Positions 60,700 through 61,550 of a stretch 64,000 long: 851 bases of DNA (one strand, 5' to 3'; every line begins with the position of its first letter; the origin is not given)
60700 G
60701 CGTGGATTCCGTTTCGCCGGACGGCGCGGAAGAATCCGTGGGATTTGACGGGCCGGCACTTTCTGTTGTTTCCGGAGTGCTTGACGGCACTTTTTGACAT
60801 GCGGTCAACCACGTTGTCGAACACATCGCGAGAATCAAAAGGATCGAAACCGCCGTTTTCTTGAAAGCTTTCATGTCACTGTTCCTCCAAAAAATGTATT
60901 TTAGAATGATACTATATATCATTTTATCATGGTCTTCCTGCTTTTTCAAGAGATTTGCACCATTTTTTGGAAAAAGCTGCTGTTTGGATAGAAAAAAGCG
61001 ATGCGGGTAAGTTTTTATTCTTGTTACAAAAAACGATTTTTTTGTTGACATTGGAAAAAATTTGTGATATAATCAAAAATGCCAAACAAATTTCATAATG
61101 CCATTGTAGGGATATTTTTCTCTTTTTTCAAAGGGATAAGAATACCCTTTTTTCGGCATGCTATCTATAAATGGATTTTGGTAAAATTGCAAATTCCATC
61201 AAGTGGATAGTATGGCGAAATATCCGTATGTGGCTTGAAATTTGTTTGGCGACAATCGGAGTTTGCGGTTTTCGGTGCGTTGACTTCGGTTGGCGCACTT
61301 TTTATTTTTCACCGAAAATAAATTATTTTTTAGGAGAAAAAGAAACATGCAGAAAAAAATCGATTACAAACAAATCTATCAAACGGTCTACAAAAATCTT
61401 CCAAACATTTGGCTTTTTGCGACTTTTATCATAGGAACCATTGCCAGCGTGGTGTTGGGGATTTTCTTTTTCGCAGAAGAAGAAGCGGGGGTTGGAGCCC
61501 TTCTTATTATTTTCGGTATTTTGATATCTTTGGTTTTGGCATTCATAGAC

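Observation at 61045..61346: Promoter, 15-nt inverted-repeat-bounded segment and terminator in front of an LRR surface-protein operon: candidate invertible switch or novel riboregulator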

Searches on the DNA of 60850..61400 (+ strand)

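Call 7: search_rna_families(source=window, start=60850, end=61400, threshold=evalue, max_evalue=10)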
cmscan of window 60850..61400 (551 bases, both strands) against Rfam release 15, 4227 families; matches with E-value up to 10: 15.
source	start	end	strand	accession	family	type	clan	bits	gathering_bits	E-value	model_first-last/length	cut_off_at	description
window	61247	61373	+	RF01578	RUF1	Gene; sRNA;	-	25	70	0.013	1-264/264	no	Plasmodium RNA of unkown function RUF1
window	61313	61362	+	RF02584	KRAS_3UTR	Cis-reg;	-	21.6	49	5.6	1-49/49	no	KRAS 3' UTR cis-regulatory element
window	61151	61220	+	RF03585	mir-3938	Gene; miRNA;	-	19.9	94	0.22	1-88/88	no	mir-3938 microRNA precursor family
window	61290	61358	+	RF04067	mir-4520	Gene; miRNA;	-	18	90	0.27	1-70/70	no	mir-4520 microRNA precursor family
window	61042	61089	+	RF00150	SNORD42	Gene; snRNA; snoRNA; CD-box;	-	17.7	39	5.3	1-68/68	no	Small nucleolar RNA SNORD42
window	61008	61114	-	RF02740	Fwd6_3p_UTR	Cis-reg;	-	17.5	79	9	1-116/116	no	Soft rot Enterobacteriaceae Fwd 6 3'UTR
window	61295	61353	+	RF03640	mir-3747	Gene; miRNA;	-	17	63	1.6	1-67/67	no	mir-3747 microRNA precursor family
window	61296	61380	-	RF02661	icaR_5p_UTR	Cis-reg;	-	16.9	88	8.9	1-75/75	no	icaR 5' UTR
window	61275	61343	-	RF04184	BTnc060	Gene; sRNA;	-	16.4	228.9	5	140-208/213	no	Bacteroides sRNA BTnc060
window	61142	61223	-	RF03585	mir-3938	Gene; miRNA;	-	15.2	94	4.6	1-88/88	no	mir-3938 microRNA precursor family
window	61349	61400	-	RF04177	BTnc201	Gene; sRNA;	-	15.1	105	7.3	22-99/99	5'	Bacteroides sRNA BTnc201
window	60973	61102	-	RF00561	SNORA40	Gene; snRNA; snoRNA; HACA-box;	-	14.5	51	9.6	1-128/128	no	Small nucleolar RNA SNORA40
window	60851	60981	+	RF00190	SNORA16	Gene; snRNA; snoRNA; HACA-box;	CL00021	13.8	35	3.7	1-135/135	no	Small nucleolar RNA SNORA16B/SNORA16A family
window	60919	60986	+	RF01844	SmY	Gene; snRNA; splicing;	-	12.3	39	4.8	1-80/80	no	SmY spliceosomal RNA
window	60957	61061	+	RF01412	BsrG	Gene; sRNA;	-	11.9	55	2.1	35-146/259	no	BsrG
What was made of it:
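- On Any Rfam 15 family (including T-box, c-di-GMP-I/II, 6S, SRP): The permissive scan of 60850-61400 gives only chance-level hits (25 bits or less) to unrelated families, mostly eukaryotic (call 7).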

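Call 46: build_rna_model(alignment_id=A3, structure=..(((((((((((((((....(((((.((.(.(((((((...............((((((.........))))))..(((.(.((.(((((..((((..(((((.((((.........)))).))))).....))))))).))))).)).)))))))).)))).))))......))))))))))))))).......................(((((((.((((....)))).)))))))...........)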
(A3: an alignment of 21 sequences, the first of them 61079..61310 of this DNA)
Model R1 built from alignment A3 (21 sequences, 251 columns); structure: as given.
model positions 226; base pairs 69; branch points 2; effective number of sequences 1.77; information 0.59 bits per position. Calibrated on 0.2 Mb of random sequence (short: E-values are rough).
structure used (alignment columns):
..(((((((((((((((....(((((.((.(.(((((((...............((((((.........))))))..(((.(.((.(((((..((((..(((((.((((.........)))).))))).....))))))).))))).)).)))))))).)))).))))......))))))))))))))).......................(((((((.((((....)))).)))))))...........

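Call 47: search_with_rna_model(model_id=R1, sources=[window, L006, L008, L014, L015, L016, L017, L018, L020, L021, L022, L023, L025, L027, L028, L030, L031, L032, L033, L034, L035, L037, L038, L039, L040, L041, L042, L043, L044, L046, L047, L048, L049, L050, L051, L052, L053, L054, L055, L056, L057, L058, L059, L060, L061, L062, L063, L064, L065, L066, L069, L070, L071, L072, L073, L074, L075, L076, L077, L078, L079, L080, L082, L083, L084, L085, L086, L087, L088, L089, L090, L091, L092, L093, L094, L095, L096, L097, L098, L099, L100, L101, L102, L103, L104, L105, L106, L107, L108, L109, L110, L112, L113, L114, L115, L116, L129, L134, L135, L136], max_evalue=0.001, make_alignment=true)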
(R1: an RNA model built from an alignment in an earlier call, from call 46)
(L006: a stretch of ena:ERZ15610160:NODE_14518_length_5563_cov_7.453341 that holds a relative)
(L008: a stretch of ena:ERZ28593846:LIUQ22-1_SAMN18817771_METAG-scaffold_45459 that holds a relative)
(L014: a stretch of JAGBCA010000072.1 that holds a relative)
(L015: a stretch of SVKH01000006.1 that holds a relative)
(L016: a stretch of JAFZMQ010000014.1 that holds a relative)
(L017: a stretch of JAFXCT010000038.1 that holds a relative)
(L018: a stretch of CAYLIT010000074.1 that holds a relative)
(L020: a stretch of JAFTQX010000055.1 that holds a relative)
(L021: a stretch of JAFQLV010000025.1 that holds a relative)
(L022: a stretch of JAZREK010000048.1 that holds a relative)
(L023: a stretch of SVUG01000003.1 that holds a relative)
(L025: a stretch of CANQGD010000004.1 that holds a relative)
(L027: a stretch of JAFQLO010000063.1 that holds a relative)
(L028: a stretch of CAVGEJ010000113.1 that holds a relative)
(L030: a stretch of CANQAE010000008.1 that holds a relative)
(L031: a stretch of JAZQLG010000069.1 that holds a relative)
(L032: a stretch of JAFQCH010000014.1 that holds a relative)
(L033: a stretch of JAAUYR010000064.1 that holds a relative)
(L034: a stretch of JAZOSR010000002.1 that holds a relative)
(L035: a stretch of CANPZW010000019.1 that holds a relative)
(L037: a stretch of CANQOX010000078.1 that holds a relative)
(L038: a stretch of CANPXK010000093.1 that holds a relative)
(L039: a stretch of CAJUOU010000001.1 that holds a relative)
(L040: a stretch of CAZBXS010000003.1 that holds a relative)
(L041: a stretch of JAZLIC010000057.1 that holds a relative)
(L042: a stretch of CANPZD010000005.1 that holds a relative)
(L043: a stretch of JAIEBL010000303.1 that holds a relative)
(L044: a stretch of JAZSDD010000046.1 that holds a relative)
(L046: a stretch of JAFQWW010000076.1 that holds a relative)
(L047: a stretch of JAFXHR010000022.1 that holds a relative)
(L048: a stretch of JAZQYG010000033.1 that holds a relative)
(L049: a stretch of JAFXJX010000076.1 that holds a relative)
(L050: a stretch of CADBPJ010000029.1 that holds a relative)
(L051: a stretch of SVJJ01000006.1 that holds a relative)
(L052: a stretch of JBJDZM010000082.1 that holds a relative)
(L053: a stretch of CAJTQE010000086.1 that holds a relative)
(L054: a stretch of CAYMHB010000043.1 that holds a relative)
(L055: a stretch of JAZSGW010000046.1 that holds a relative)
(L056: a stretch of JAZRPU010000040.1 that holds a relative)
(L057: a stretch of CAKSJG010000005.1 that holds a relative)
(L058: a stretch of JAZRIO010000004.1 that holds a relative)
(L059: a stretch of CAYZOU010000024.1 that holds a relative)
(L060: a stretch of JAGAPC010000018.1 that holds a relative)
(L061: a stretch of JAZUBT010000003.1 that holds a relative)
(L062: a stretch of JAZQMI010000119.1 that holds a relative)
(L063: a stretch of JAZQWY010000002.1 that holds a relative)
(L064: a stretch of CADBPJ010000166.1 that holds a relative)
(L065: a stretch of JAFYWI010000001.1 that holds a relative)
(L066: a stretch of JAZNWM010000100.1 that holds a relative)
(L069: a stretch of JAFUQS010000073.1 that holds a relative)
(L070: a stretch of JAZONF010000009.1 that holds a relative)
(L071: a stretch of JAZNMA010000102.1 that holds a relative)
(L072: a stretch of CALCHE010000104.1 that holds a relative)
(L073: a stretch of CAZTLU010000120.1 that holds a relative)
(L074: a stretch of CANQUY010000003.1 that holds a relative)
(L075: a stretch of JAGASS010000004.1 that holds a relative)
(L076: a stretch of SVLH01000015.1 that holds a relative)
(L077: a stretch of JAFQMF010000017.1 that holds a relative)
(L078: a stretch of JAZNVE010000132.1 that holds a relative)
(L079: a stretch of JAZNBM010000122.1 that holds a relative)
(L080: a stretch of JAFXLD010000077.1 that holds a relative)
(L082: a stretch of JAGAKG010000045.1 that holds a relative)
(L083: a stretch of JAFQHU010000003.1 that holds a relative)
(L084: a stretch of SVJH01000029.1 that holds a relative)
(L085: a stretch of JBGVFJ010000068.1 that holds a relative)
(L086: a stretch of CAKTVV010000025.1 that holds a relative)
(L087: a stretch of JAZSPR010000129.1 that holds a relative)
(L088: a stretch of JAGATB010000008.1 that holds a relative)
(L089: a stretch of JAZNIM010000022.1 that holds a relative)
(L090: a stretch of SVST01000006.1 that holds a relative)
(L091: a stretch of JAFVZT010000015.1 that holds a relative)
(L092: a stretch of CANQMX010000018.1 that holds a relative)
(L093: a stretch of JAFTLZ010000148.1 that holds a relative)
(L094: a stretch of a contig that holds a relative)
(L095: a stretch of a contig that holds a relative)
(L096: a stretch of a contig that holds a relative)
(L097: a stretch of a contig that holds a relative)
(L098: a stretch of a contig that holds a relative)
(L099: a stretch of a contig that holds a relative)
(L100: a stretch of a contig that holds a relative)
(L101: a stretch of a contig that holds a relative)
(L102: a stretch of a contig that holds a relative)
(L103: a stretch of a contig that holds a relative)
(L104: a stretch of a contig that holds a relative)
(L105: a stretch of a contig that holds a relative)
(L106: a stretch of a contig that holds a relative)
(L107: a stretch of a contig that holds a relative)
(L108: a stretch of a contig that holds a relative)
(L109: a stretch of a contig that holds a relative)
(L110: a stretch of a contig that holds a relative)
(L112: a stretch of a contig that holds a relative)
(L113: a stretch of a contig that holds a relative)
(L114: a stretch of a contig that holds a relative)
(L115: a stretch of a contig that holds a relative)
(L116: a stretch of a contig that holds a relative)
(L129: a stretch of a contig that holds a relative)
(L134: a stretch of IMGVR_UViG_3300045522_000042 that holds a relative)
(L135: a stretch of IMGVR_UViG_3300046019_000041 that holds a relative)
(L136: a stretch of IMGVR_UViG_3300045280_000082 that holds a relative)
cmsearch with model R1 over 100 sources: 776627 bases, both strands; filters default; matches with E-value up to 0.001: 133.
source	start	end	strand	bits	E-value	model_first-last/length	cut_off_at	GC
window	61079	61307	+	228.3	2.9e-62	1-226/226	no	0.37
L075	1389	1621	+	213.9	3.5e-58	1-226/226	no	0.35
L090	1851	2081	+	208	1.7e-56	1-226/226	no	0.38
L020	1933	2164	+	199.7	3.8e-54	1-226/226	no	0.38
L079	6436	6652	+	196.8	2.6e-53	1-226/226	no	0.35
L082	5726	5962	+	196.4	3.3e-53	1-226/226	no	0.36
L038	1981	2203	-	194.3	1.3e-52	1-226/226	no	0.36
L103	4528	4745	-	193.8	1.9e-52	1-226/226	no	0.35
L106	4209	4427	+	193.5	2.3e-52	1-226/226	no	0.32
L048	483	702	+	193.4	2.3e-52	1-226/226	no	0.34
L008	114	325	+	193.2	2.8e-52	1-226/226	no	0.37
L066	1859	2074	+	192.6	4.1e-52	1-226/226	no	0.32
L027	4674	4894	-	192.4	4.4e-52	1-226/226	no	0.32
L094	3478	3695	+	191.5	8.1e-52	1-226/226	no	0.32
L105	2814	3042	+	190.4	1.7e-51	1-226/226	no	0.36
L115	1355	1572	+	190.2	2e-51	1-226/226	no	0.33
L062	1390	1610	-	189.2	3.6e-51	1-226/226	no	0.4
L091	7333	7550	+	189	4.1e-51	1-226/226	no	0.35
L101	334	541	+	188.9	4.5e-51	1-226/226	no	0.33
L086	306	518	+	187.4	1.2e-50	1-226/226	no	0.43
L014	7490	7705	-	187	1.5e-50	1-226/226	no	0.37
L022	5553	5772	+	184.4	8.8e-50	1-226/226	no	0.36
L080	857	1068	+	183.6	1.4e-49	1-226/226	no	0.38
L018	7616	7828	+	182.5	2.9e-49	1-226/226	no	0.37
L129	767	985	-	180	1.5e-48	1-226/226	no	0.37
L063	2705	2925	-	178.4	4.4e-48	1-226/226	no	0.31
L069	734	958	+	178.3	4.5e-48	1-226/226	no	0.34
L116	282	498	-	178.3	4.6e-48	1-226/226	no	0.38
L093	4620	4833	-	178.1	5.3e-48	1-226/226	no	0.36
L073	171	382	+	177.9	5.9e-48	1-226/226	no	0.35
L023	109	323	-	177.2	9.5e-48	1-226/226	no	0.39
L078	3044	3262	+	176.6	1.4e-47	1-226/226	no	0.32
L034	5433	5651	+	175.9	2.1e-47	1-226/226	no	0.37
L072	4643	4859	+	175.9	2.2e-47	1-226/226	no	0.35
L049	5293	5506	-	174.7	4.9e-47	1-226/226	no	0.36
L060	232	444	+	173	1.4e-46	1-226/226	no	0.36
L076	3183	3400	+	172.8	1.7e-46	1-226/226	no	0.36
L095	4931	5154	+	169.4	1.5e-45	1-226/226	no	0.38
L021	417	637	-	167.7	4.6e-45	1-226/226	no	0.36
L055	2548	2771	+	167.1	7e-45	1-226/226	no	0.34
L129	1048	1264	-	164.1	4.9e-44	1-226/226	no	0.31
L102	296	512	+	163.4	8e-44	1-226/226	no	0.35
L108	2498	2721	+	162.6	1.3e-43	1-226/226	no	0.33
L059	3342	3559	-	161.5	2.6e-43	1-226/226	no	0.35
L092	995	1229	-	161.5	2.8e-43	1-226/226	no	0.37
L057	2495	2710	+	160.6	4.8e-43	1-226/226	no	0.33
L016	5924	6131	+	160.2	6.2e-43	1-226/226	no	0.31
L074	5828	6043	-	159.6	9.2e-43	1-226/226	no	0.38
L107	7387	7600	-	159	1.4e-42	1-226/226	no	0.31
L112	2628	2836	+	158.3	2.2e-42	1-226/226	no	0.41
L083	3799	4009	+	158.1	2.4e-42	1-226/226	no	0.38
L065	6704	6914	-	157.2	4.4e-42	1-226/226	no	0.33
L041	7391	7605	-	154.9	2e-41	1-226/226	no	0.34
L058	2633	2851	-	154.4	2.8e-41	1-226/226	no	0.33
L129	223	436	-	153.4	5.2e-41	1-226/226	no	0.33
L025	5693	5903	+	151.9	1.4e-40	1-226/226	no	0.36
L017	6527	6737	+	151.9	1.5e-40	1-226/226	no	0.37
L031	3982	4189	-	150.4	3.9e-40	1-226/226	no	0.43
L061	2332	2565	+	150.1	4.6e-40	1-226/226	no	0.35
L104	3356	3563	-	149.8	5.6e-40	1-226/226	no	0.41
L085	3433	3643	+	149.5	7e-40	1-226/226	no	0.36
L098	7610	7820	-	149.4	7.5e-40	1-226/226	no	0.35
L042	1529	1759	+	147.4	2.7e-39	1-226/226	no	0.38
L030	3411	3633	-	147.2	3.2e-39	1-226/226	no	0.35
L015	6504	6731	+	146.9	3.8e-39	1-226/226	no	0.31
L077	5154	5369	-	146.1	6.3e-39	1-226/226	no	0.31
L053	2914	3128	-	145.5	9.5e-39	1-226/226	no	0.34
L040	2243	2453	+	145.1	1.2e-38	1-226/226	no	0.37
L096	3851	4082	-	145.1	1.2e-38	1-226/226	no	0.41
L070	572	782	+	144.9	1.4e-38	1-226/226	no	0.31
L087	5324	5530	+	144.2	2.2e-38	1-226/226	no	0.36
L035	1667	1879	-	144.1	2.3e-38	1-226/226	no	0.34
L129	496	706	-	143.5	3.6e-38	1-226/226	no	0.32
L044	637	846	+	143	4.7e-38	1-226/226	no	0.32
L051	3028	3236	+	142.6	6.3e-38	1-226/226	no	0.33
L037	305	539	+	142.4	7.3e-38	1-226/226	no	0.41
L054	2127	2336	-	142.2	7.9e-38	1-226/226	no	0.3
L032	2372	2583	-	141.6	1.2e-37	1-226/226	no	0.38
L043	4892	5112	+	140.8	2e-37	1-226/226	no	0.37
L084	5170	5363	-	139.7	4.2e-37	1-226/226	no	0.32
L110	3277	3488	+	139.6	4.5e-37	1-226/226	no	0.33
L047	3024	3224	-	139.3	5.3e-37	1-226/226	no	0.37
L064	1107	1312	-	138.5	9e-37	1-226/226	no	0.33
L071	4658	4865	-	138.2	1.1e-36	1-226/226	no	0.3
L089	6775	7001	-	138.1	1.2e-36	1-226/226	no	0.36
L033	7265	7465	-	137.3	2e-36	1-226/226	no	0.33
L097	519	748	+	136.3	3.9e-36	1-226/226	no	0.36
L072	3802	4003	+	135.9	5.2e-36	1-226/226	no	0.4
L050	3236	3468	+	135.2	8.1e-36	1-226/226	no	0.33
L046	7096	7315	-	135.1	8.4e-36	1-226/226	no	0.35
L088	5129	5348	+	133.8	2e-35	1-226/226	no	0.35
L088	4246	4454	+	133.2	2.9e-35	1-226/226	no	0.33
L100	5613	5825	+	128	8.8e-34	1-226/226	no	0.31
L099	3267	3467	-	123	2.3e-32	1-226/226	no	0.41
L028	5795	5996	-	122.9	2.5e-32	1-226/226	no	0.35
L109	1909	2177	+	117.8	7.1e-31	1-226/226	no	0.35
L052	6985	7242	+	117.6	7.8e-31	1-226/226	no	0.36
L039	5194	5401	-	115.8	2.6e-30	1-226/226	no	0.28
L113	2868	3076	-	111.6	3.9e-29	1-226/226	no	0.27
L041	7135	7296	-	107.9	4.5e-28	1-226/226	no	0.36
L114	3811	4022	-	103.3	8.8e-27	1-226/226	no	0.4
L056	1004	1302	-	91.3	2.2e-23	1-226/226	no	0.38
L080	676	784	+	70.5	1.9e-17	1-226/226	no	0.37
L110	2840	3011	+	68.3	7.8e-17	1-226/226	no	0.41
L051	2666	2892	+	66.6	2.4e-16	1-226/226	no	0.33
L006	2769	2941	+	64.1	1.2e-15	1-226/226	no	0.34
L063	2372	2533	-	51.5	4.6e-12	1-226/226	no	0.38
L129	26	162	-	39.8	9.6e-09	1-226/226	no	0.39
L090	1843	2026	-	38.2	2.7e-08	1-226/226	no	0.34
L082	5717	5905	-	35.9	1.3e-07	1-226/226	no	0.34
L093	4672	4841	+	33.2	7.1e-07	1-226/226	no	0.32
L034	5426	5597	-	33.2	7.3e-07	1-226/226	no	0.33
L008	106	270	-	32.2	1.4e-06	1-226/226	no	0.34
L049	5347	5515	+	30.8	3.5e-06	1-226/226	no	0.32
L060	220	391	-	30.2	5e-06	1-226/226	no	0.31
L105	2791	2987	-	30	6e-06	1-226/226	no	0.31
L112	2619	2781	-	29.7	7.3e-06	1-226/226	no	0.36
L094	3471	3638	-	29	1.1e-05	1-226/226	no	0.27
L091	7322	7495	-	27.9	2.3e-05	1-226/226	no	0.32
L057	2482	2656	-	27.9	2.3e-05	1-226/226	no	0.29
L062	1445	1635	+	27.2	3.8e-05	1-226/226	no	0.35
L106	4202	4372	-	25.8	9.2e-05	1-226/226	no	0.26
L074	5882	6067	+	25.5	0.00011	1-226/226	no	0.34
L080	825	1015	-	24.4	0.00023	1-226/226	no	0.34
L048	485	646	-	24.4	0.00023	3-169/226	no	0.3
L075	1391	1564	-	24.2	0.00027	3-169/226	no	0.31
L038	2036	2226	+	24.1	0.00028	1-226/226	no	0.32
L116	337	529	+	23.9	0.00032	1-226/226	no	0.33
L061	2309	2511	-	23.2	0.00049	1-226/226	no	0.33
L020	1920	2109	-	22.4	0.00083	1-226/226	no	0.36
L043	4882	5057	-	22.4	0.00086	1-226/226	no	0.33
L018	7609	7775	-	22.2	0.00095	1-226/226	no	0.32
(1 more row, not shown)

Alignment A4: 133 matches aligned to the model, 511 columns, each read 5' to 3' on its own strand. Consensus structure (alignment columns), stored with it:
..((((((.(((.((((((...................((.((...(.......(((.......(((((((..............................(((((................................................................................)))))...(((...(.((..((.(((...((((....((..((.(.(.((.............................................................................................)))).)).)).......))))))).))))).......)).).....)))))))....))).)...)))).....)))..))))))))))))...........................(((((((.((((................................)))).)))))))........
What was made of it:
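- Covariance-model hits score 100-228 bits on the sense strand and 22-38 bits on the antisense (call 47).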
